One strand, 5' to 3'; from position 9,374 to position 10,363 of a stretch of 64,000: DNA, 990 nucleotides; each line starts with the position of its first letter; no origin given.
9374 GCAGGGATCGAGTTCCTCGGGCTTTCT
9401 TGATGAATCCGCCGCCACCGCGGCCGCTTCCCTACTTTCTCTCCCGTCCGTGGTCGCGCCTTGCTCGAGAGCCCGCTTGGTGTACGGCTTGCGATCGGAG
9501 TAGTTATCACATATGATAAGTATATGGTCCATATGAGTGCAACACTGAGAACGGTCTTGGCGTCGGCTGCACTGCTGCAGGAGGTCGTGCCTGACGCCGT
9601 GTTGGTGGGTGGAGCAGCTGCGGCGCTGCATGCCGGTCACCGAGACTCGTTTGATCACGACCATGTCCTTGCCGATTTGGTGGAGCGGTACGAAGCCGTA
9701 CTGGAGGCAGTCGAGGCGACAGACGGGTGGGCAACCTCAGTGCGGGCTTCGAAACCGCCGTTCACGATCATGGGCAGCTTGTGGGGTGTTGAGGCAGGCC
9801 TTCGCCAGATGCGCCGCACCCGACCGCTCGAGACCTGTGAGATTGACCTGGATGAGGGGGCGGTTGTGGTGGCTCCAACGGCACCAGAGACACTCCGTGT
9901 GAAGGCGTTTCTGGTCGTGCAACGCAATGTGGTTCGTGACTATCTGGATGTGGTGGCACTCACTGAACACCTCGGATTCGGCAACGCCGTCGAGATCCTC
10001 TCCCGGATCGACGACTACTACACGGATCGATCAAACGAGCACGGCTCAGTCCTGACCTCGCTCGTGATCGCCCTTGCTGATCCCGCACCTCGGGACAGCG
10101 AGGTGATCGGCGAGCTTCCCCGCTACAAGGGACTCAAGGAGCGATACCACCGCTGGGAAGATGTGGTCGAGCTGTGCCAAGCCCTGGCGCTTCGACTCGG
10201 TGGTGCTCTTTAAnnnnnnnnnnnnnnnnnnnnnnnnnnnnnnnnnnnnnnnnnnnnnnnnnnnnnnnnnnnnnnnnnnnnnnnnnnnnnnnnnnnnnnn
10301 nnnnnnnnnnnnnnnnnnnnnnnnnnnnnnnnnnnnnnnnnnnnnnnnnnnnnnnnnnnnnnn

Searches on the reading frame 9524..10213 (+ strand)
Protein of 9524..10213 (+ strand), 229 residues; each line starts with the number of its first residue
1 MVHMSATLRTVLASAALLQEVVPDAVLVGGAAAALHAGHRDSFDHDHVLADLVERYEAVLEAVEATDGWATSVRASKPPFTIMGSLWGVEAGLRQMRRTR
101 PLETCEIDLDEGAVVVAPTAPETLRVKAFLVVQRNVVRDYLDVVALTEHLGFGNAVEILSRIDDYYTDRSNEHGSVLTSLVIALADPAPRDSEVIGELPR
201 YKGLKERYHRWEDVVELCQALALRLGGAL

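Call 7: search_protein_families(library=pfam, proteins=[window:9524-10213:+], max_evalue=0.01)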
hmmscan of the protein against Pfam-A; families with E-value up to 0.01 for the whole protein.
window:9524-10213:+ (229 aa): 0 families

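Call 8: search_protein_families(library=padloc, proteins=[window:9524-10213:+], max_evalue=0.01)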
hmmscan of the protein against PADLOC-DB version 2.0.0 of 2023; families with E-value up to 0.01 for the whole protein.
window:9524-10213:+ (229 aa): 0 families
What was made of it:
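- On AbiE type IV TA system: There is no PADLOC AbiE hit (call 8).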

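Call 9: search_protein_families(library=ncbifam, proteins=[window:9524-10213:+], max_evalue=0.01)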
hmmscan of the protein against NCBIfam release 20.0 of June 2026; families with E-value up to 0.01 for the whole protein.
window:9524-10213:+ (229 aa): 0 families

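Call 11: find_homologous_proteins(query=window:9524-10213:+)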
Query window:9524-10213:+ (229 aa): 2641 proteins with E <= 0.001 among 8000 candidates; the best 120 are listed.
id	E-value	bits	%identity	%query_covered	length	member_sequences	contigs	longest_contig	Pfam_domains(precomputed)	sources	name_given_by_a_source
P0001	1.7e-144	497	100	100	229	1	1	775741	-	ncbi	ncbi:MAG: hypothetical protein R2823_04820 [Acidimicrobiia bacterium]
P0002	5.7e-122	424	86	100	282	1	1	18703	-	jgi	jgi:hypothetical protein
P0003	4.4e-120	417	85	99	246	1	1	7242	-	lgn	-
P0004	1.6e-119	416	84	100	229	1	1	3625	-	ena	-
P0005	1.9e-119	415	85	98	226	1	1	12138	-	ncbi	ncbi:MAG: hypothetical protein WAL25_12285 [Acidimicrobiia bacterium]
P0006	2.1e-119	415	84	100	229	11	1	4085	-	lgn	-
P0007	9.5e-119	413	84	100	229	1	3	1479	-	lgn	-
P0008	1.0e-118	413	85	99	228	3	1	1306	-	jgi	jgi:hypothetical protein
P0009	1.2e-118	413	85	100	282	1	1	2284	-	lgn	-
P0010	1.6e-118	412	85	100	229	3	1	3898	-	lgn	-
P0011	3.3e-118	411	83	100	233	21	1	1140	-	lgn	-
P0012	8.2e-118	410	83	100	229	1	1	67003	-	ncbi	ncbi:MAG: hypothetical protein WBN24_05325 [Acidimicrobiia bacterium]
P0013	8.6e-118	410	83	100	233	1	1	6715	-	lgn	-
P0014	9.1e-118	410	82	100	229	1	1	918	-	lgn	-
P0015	1.3e-117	409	84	99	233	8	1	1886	-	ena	-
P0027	4.7e-116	404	82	100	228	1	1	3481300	-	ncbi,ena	-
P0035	2.9e-115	402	82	100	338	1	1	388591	-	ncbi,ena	-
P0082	1.5e-112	393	82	98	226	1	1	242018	-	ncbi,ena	-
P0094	4.1e-112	391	80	100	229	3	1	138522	-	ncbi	ncbi:MAG: hypothetical protein R2726_15355 [Acidimicrobiales bacterium]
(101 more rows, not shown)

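Call 12: find_encoding_contigs(protein=P0027, flank=10000, max_places=3)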
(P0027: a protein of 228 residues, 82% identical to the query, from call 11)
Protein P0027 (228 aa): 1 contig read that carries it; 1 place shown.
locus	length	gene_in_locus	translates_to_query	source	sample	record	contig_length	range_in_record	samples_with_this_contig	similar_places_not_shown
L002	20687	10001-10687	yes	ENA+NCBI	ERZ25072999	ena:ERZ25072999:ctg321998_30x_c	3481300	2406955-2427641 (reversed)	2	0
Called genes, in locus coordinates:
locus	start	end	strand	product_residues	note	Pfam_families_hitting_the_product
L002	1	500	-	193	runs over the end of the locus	PF01725:Ham1p_like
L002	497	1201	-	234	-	PF01138:RNase_PH, PF03725:RNase_PH_C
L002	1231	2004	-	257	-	PF23023:Anti-Pycsar_Apyc1 (weak), PF00753:Lactamase_B, PF12706:Lactamase_B_2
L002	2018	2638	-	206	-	PF12766:Pyridox_oxase_2, PF01243:PNPOx_N, PF10590:PNP_phzG_C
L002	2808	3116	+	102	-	PF06170:DUF983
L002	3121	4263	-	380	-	PF02771:Acyl-CoA_dh_N, PF02770:Acyl-CoA_dh_M, PF00441:Acyl-CoA_dh_1, PF08028:Acyl-CoA_dh_2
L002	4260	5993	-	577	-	PF03924:CHASE, PF00512:HisKA, PF02518:HATPase_c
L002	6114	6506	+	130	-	PF00072:Response_reg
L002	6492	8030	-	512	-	PF12705:PDDEXK_1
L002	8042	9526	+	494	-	PF00395:SLH (faint)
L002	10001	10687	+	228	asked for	-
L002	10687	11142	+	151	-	PF13560:HTH_31 (weak), PF01381:HTH_3 (weak)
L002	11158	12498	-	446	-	PF07690:MFS_1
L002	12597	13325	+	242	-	PF00753:Lactamase_B, PF19583:ODP (faint)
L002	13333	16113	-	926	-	PF13191:AAA_16, PF13401:AAA_22 (weak), PF00196:GerE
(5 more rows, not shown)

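Call 13: find_encoding_contigs(protein=P0035, flank=10000, max_places=3)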
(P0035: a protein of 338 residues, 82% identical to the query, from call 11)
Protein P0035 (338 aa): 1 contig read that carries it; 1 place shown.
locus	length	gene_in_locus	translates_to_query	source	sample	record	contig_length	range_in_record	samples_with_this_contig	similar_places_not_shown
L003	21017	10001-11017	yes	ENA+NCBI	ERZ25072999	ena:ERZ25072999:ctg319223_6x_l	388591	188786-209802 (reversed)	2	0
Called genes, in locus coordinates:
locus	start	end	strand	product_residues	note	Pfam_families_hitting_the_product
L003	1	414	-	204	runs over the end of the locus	PF07638:Sigma70_ECF, PF04542:Sigma70_r2, PF02001:DUF134 (weak), PF08281:Sigma70_r4_2, PF04545:Sigma70_r4, PF22233:PhyR_sigma-like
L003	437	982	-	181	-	-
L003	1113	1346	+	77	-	-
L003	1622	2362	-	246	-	PF04264:YceI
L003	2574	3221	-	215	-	-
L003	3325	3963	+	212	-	PF00072:Response_reg, PF00486:Trans_reg_C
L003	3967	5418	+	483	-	PF00672:HAMP, PF00512:HisKA, PF02518:HATPase_c, PF13581:HATPase_c_2 (weak)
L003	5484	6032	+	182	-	-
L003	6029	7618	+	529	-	PF01471:PG_binding_1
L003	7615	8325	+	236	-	PF00005:ABC_tran, PF13304:AAA_21 (weak), PF02463:SMC_N (weak)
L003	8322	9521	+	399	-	PF12704:MacB_PCD, PF02687:FtsX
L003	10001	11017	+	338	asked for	-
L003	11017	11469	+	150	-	PF13560:HTH_31, PF01381:HTH_3 (weak)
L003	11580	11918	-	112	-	-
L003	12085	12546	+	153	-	-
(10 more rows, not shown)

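Call 14: find_encoding_contigs(protein=P0082, flank=10000, max_places=3)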
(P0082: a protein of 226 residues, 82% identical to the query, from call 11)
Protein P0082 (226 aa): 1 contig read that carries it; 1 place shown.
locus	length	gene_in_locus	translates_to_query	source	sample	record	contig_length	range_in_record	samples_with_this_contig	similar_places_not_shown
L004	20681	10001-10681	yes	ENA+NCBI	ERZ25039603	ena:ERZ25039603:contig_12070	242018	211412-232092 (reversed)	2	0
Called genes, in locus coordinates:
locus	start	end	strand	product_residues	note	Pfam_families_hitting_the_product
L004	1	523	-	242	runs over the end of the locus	-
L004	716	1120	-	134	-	PF23636:DUF7144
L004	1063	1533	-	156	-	-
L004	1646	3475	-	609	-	PF00916:Sulfate_transp, PF01740:STAS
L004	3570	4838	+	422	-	PF00654:Voltage_CLC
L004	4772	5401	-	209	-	-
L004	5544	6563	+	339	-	PF05235:CHAD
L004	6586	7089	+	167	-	PF14520:HHH_5, PF00633:HHH (weak)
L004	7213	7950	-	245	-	-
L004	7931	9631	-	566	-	PF00916:Sulfate_transp, PF01740:STAS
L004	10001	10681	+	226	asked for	-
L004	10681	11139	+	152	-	PF13560:HTH_31 (weak), PF01381:HTH_3 (weak)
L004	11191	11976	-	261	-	PF22677:Ble-like_N (faint), PF00903:Glyoxalase, PF18029:Glyoxalase_6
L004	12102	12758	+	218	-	PF18917:LiaI-LiaF-like_TM1, PF22570:LiaF-TM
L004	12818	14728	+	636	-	PF01979:Amidohydro_1, PF07969:Amidohydro_3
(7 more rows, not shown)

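Call 15: find_encoding_contigs(protein=P0094, flank=10000, max_places=3)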
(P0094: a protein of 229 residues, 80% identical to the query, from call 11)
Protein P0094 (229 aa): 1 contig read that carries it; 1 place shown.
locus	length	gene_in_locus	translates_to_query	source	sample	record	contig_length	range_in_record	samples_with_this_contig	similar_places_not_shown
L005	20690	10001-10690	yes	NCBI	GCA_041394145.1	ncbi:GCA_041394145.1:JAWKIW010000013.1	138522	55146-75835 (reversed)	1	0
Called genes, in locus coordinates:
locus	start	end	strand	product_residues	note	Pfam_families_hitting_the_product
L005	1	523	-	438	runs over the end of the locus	PF02878:PGM_PMM_I, PF02879:PGM_PMM_II, PF02880:PGM_PMM_III, PF00408:PGM_PMM_IV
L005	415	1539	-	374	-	PF13641:Glyco_tranf_2_3 (weak), PF00535:Glycos_transf_2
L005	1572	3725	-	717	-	-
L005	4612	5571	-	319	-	PF02517:Rce1-like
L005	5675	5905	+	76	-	PF12005:DUF3499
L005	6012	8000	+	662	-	PF06480:FtsH_ext, PF00004:AAA, PF07728:AAA_5 (faint), PF17862:AAA_lid_3, PF01434:Peptidase_M41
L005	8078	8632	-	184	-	-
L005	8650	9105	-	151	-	-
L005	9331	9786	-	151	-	PF13098:Thioredoxin_2 (faint)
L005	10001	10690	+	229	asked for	-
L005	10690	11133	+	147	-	PF01381:HTH_3 (weak), PF13560:HTH_31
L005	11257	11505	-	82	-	-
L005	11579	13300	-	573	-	PF18986:DUF5719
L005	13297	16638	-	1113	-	PF00535:Glycos_transf_2, PF13641:Glyco_tranf_2_3, PF13632:Glyco_trans_2_3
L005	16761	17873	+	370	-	PF13439:Glyco_transf_4, PF20706:GT4-conflict, PF00534:Glycos_transf_1, PF13692:Glyco_trans_1_4, PF13524:Glyco_trans_1_2 (weak)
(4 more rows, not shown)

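Call 30: search_protein_representatives(protein=window:9524-10213:+)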
Query: 229 residues. Proteins with E-value up to 0.001 (for the whole library): 1087; up to 1e-10: 632; up to 1e-30: 128. The best 150 are listed.
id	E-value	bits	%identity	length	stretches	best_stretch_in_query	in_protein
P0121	1.2e-78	280.3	63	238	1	7-225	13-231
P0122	1.7e-68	247.1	71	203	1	35-196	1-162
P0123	5.3e-61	222.6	52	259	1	6-222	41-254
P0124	1.2e-60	221.4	53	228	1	5-224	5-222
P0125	5.6e-60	219.3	50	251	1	6-225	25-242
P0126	1.1e-58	215.0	53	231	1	6-223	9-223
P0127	2.0e-58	214.2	66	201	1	10-165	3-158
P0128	3.5e-57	210.2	61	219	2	48-222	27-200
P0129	2.3e-56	207.4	83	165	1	1-122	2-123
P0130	2.6e-55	204.0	48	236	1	9-224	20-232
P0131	6.6e-55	202.7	56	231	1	4-222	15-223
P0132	7.1e-55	202.6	49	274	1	7-225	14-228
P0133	8.9e-55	202.3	63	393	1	8-167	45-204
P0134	3.4e-53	197.1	56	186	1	49-226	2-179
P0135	7.6e-53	196.0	73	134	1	96-228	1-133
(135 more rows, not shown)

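Call 32: search_protein_families(library=pfam, alignment_id=A2, max_evalue=0.01)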
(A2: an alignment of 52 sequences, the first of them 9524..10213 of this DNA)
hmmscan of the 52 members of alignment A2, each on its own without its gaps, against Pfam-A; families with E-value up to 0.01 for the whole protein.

A. member 1, window:9524-10213:+ (229 aa): 0 families

B. families by the number of members that match (of 52 scanned): 8 families
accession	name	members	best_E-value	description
PF08843.17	AbiEii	33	4.4e-11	Nucleotidyl transferase AbiEii toxin, Type IV TA system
PF19502.5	DUF6036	2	3.4e-07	Nucleotidyltransferase of unknown function (DUF6036)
PF12796.13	Ank_2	1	4e-15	Ankyrin repeats (3 copies)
PF00023.36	Ank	1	1.5e-14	Ankyrin repeat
PF13637.12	Ank_4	1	1.7e-14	Ankyrin repeats (many copies)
PF13606.12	Ank_3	1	1.4e-10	Ankyrin repeat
PF13857.12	Ank_5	1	6.7e-10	Ankyrin repeats (many copies)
PF09970.15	DUF2204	1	0.0034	Nucleotidyl transferase of unknown function (DUF2204)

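Call 33: search_solved_structures(query=A2, max_evalue=1, show_alignments=2)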
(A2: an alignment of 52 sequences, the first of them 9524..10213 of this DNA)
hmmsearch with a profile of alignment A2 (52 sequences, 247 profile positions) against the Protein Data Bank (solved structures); distinct sequences matched with E-value up to 1: 2.
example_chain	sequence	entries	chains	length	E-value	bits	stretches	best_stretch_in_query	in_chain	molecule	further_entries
9fqr_J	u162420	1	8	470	0.66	12.6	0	131-147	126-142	Sperm-associated microtubule inner protein 5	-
8c8q_F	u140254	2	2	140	0.66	12.6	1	42-124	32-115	Cytochrome c oxidase subunit 6, mitochondrial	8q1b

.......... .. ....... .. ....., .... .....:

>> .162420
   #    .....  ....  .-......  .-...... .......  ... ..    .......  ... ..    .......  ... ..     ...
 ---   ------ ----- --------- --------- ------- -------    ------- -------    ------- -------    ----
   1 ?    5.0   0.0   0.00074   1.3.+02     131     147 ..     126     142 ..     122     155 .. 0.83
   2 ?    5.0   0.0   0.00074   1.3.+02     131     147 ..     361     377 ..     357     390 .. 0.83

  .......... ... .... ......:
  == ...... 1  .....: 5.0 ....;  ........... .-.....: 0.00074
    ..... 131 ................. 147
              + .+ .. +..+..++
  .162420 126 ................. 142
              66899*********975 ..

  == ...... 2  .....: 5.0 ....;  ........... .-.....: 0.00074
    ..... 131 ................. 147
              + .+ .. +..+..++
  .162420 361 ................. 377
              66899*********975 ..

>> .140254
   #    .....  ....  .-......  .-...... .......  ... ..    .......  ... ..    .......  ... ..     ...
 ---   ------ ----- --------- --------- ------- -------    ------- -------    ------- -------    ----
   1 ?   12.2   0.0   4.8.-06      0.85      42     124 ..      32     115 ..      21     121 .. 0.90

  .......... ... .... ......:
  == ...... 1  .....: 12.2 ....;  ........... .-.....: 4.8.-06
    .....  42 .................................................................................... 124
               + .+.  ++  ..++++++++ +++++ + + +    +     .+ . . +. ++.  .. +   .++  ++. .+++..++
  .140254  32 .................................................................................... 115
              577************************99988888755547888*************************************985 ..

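Call 34: predict_structure(alignment_id=A1)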
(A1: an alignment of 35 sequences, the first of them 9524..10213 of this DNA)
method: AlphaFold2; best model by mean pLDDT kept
length: 229 residues; sequences in the alignment: 35
mean_pLDDT: 75.0   pTM: 0.80
mean pLDDT of the five models: 75.0, 73.8, 73.4, 71.0, 64.9
residues with pLDDT >= 90: 71; 70-90: 81; 50-70: 39; < 50: 38
segments of 3 or more residues with pLDDT < 50: 45-52, 68-96
pLDDT, mean of each block of 10 residues (from residue 1): 71 76 69 81 48 54 51 34 37 51 84 85 91 88 94 97 82 81 94 87 85 97 87
secondary structure, 60 per line:
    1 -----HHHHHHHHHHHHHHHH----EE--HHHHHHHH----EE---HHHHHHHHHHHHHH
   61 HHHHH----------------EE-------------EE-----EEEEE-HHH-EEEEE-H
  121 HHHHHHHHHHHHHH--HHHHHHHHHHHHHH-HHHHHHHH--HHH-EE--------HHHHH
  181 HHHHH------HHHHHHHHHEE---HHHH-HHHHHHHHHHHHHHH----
elements in order: H6-21 H30-37 H47-65 E104-108 E114-118 H120-134 H137-150 H152-159 H176-185 H192-200 H206-209 H211-225

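Call 39: fold_search(model_id=the predicted structure, library=pdb)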
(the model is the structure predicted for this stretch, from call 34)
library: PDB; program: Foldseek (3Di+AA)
matches with E <= 10: 185; with E <= 0.001: 0
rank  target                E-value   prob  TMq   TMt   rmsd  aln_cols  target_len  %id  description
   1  5uvd                  3.4e-02  0.93  0.38  0.39  13.1       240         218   16  Crystal structure of an antigenic nucleotidyltransferase-like protein from Paracoccidioides brasiliensis (released 2018-01-31)
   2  7c46                  1.7e-01  0.84  0.48  0.40   8.5       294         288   13  Crystal Structure of Rv1045 toxin point variant K189A (released 2021-05-26)
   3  8an5_B                6.6e-01  0.66  0.38  0.46   8.5       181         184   13  MenAT1 toxin-antitoxin complex (rv0078a-rv0078b) from Mycobacterium tuberculosis H37Rv (released 2023-08-02)
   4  7nvo_Z                7.0e-01  0.03  0.13  0.11  18.1       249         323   16  Human TRiC complex in open state with nanobody bound (released 2022-03-02)
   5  4xes_A                9.0e-01  0.03  0.12  0.07  21.4       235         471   12  Structure of active-like neurotensin receptor (released 2015-07-29)
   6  9k7w_E                1.2e+00  0.35  0.21  0.43   6.5       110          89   15  Crystal structure of designed nickel-induced homotrimer C3-Ni1-HH*3-18 (released 2025-10-29)
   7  6y5u                  1.2e+00  0.33  0.47  0.39   9.0       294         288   14  MenT3 (aka TglT), nucleotidyltransferase toxin Rv1045 from Mycobacterium tuberculosis (released 2020-09-16)
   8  9ca3_D                1.4e+00  0.11  0.18  0.16  12.2       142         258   14  Crystal structure of MarE C280S in complex with cyanide bound heme and its native substrate, beta-methyl-L-tryptophan (released 2025-04-02)
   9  9k7w_A                1.7e+00  0.28  0.21  0.44   6.6       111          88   16  Crystal structure of designed nickel-induced homotrimer C3-Ni1-HH*3-18 (released 2025-10-29)
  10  9k7w_D                1.7e+00  0.25  0.21  0.42   6.7       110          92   15  Crystal structure of designed nickel-induced homotrimer C3-Ni1-HH*3-18 (released 2025-10-29)
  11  4xi0_B                2.1e+00  0.09  0.14  0.18  13.4       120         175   16  MamA 41-end from Desulfovibrio magneticus RS-1 (released 2015-08-19)
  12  4xi0_A                2.1e+00  0.09  0.14  0.18  13.4       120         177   16  MamA 41-end from Desulfovibrio magneticus RS-1 (released 2015-08-19)
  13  4xi0_F                2.1e+00  0.07  0.14  0.18  14.3       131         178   18  MamA 41-end from Desulfovibrio magneticus RS-1 (released 2015-08-19)
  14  3o8z                  2.1e+00  0.06  0.16  0.20  14.6       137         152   11  Crystal structure of Spn1 (Iws1) core domain (released 2010-11-24)
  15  4jno                  2.1e+00  0.06  0.15  0.08  13.5       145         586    9  Crystal structure of Plasmodium falciparum Erythrocyte Binding Antigen 140 (PfEBA-140/BAEBL) Region II in complex with s (released 2013-03-27)
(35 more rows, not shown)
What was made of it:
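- Closest known: AbiE. Same: Weak fold similarity to Rv1045 and MenT1 (call 39).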

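Call 43: find_encoding_contigs(protein=P0001, flank=10000, max_places=4)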
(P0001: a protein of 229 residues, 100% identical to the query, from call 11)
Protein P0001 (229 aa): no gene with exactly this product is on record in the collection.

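Call 47: find_encoding_contigs(protein=P0002, flank=6000, max_places=2)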
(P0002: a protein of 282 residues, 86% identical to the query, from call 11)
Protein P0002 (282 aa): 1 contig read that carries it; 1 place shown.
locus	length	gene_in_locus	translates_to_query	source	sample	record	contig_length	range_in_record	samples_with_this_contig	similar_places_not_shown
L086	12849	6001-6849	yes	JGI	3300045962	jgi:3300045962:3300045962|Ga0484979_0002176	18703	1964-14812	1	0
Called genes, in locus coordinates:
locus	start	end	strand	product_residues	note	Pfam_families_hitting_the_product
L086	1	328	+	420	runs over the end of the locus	PF02985:HEAT (faint), PF13646:HEAT_2, PF03130:HEAT_PBS (faint), PF13646:HEAT_2 (weak)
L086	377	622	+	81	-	-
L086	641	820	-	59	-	-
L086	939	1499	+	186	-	PF13669:Glyoxalase_4 (weak)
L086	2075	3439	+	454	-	PF07396:Porin_O_P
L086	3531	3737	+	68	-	-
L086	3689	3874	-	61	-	-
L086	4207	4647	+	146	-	PF08982:AtaL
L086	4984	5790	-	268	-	-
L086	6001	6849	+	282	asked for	-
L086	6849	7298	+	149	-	PF13560:HTH_31 (weak), PF01381:HTH_3 (weak)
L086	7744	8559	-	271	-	-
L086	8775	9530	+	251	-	-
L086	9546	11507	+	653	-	PF10250:O-FucT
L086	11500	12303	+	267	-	PF19541:DUF6065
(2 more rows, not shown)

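Call 48: find_encoding_contigs(protein=P0012, flank=6000, max_places=2)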
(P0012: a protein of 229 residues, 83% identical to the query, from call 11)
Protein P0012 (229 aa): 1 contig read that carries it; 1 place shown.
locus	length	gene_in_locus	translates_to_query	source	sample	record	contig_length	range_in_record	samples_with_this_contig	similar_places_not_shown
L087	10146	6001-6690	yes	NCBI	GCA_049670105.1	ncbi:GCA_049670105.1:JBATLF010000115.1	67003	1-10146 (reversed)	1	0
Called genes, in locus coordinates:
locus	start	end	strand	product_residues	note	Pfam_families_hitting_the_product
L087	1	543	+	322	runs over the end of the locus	PF13011:LZ_Tnp_IS481, PF13384:HTH_23, PF13518:HTH_28, PF13551:HTH_29 (weak), PF13565:HTH_32, PF00665:rve, PF13683:rve_3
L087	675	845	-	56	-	-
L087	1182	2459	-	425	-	-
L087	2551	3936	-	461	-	-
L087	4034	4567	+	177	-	-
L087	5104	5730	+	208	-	PF13338:AbiEi_4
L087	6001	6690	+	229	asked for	-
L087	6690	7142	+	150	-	PF13560:HTH_31 (weak), PF01381:HTH_3 (weak)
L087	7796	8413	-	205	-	PF14155:DUF4307 (weak)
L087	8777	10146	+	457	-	PF02469:Fasciclin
